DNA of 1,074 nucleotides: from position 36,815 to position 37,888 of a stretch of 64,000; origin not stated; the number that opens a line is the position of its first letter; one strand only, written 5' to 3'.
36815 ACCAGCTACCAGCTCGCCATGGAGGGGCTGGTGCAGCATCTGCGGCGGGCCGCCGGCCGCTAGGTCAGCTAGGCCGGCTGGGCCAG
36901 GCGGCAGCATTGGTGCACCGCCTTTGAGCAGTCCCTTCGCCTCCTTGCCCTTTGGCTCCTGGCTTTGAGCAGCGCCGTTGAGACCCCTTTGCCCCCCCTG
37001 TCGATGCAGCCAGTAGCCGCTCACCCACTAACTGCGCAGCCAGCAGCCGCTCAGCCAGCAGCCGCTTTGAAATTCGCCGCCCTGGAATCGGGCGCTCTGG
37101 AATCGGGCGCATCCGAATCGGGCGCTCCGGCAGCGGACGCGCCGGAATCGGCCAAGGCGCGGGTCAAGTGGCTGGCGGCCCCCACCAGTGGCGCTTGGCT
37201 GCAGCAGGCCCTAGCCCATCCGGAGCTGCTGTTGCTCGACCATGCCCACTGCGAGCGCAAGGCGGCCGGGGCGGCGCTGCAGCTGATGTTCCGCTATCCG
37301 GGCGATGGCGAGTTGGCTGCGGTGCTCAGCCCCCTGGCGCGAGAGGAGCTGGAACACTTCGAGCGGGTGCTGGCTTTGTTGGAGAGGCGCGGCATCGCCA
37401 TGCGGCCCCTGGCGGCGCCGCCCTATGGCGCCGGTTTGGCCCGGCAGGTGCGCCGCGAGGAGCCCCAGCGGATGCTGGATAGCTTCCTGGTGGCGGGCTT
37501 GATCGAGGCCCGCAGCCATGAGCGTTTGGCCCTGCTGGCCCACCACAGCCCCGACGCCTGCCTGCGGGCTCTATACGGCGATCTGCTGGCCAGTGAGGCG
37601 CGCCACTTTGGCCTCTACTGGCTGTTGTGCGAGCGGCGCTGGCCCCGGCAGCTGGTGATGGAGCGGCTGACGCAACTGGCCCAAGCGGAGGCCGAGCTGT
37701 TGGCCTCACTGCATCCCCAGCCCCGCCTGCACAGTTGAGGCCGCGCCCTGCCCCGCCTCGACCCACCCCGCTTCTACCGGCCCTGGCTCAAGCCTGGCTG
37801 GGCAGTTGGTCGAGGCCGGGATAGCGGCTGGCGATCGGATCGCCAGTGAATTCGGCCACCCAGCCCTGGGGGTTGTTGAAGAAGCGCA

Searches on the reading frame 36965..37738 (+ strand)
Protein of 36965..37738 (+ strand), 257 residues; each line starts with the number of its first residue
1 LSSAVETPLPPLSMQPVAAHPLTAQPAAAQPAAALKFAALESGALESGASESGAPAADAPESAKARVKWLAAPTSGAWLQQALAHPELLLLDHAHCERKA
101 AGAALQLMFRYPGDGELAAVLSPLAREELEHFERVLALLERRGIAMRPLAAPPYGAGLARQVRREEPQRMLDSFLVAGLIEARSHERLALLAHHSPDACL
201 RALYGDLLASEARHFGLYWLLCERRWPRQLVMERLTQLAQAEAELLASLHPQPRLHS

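Call 81: search_protein_families(library=pfam, proteins=[window:36965-37738:+], max_evalue=0.00001)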
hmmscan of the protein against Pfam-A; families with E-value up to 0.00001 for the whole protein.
window:36965-37738:+ (257 aa): 1 family
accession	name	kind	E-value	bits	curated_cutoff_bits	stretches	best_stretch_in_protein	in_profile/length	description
PF06175.17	MiaE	-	3.6e-65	219.9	27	1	65-257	5-199/199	tRNA-(MS[2]IO[6]A)-hydroxylase (MiaE)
